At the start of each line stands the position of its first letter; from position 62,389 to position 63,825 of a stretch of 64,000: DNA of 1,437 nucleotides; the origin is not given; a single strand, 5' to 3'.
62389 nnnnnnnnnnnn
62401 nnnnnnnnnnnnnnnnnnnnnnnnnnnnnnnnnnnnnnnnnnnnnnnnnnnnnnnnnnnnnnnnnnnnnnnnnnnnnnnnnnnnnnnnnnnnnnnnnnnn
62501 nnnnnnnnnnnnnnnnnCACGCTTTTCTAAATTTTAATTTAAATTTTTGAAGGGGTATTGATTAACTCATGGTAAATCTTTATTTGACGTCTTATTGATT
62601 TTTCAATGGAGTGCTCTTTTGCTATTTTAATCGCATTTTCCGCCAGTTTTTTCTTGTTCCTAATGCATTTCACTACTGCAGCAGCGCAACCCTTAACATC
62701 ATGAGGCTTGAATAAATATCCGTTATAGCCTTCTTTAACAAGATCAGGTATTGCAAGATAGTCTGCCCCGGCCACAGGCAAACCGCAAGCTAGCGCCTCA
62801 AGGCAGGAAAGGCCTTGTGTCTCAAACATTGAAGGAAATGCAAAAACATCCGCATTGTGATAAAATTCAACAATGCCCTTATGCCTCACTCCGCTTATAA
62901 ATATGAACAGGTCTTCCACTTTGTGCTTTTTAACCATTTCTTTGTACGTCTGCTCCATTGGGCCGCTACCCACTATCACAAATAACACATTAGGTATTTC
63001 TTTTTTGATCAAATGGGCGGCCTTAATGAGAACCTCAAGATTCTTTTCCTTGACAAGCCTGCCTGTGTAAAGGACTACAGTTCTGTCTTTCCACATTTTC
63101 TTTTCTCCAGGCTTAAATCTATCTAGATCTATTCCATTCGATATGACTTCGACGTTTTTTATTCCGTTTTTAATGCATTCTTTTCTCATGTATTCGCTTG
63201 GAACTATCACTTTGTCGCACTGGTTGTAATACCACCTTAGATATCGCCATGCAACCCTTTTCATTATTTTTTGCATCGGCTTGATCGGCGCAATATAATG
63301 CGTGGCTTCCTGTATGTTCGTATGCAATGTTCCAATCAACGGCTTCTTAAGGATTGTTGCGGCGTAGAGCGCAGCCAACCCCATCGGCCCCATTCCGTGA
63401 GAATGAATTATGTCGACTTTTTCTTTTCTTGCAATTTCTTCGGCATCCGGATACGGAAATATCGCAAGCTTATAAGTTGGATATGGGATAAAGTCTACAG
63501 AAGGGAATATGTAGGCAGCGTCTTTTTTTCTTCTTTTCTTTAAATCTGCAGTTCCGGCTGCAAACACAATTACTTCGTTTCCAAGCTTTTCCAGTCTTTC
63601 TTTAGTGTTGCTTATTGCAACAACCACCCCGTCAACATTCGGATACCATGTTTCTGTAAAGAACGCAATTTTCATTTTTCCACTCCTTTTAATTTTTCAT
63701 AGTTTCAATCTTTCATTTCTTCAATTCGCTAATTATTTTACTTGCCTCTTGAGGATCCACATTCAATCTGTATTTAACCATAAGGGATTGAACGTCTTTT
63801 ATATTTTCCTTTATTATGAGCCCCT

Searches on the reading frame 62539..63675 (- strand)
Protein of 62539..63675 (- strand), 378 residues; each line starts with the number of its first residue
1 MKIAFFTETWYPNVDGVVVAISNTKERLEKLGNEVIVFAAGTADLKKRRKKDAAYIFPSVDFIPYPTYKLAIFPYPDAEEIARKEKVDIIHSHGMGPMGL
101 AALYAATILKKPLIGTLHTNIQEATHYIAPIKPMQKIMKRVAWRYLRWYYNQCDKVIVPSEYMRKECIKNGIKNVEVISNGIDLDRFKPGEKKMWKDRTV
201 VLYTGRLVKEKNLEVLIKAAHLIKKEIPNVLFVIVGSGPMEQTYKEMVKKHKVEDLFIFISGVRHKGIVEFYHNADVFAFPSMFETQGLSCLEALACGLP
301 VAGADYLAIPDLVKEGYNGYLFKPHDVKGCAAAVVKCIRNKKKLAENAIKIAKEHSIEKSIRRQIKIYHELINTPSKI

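Call 69: search_protein_families(library=pfam, proteins=[window:62539-63675:-], max_evalue=1e-8)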
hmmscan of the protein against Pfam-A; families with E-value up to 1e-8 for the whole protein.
window:62539-63675:- (378 aa): 4 families
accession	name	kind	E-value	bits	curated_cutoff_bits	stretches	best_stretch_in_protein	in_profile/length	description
PF00534.26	Glycos_transf_1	-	4.2e-43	147.3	26.4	1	196-354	13-171/172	Glycosyl transferases group 1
PF13439.12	Glyco_transf_4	-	1.4e-36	126.6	28.5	1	14-186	1-170/170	Glycosyltransferase Family 4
PF13692.12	Glyco_trans_1_4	-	7.3e-34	117.5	27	1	199-340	2-142/142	Glycosyl transferases group 1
PF13579.12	Glyco_trans_4_4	-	2.2e-14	54.6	29.7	1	16-181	2-158/158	Glycosyl transferase 4-like domain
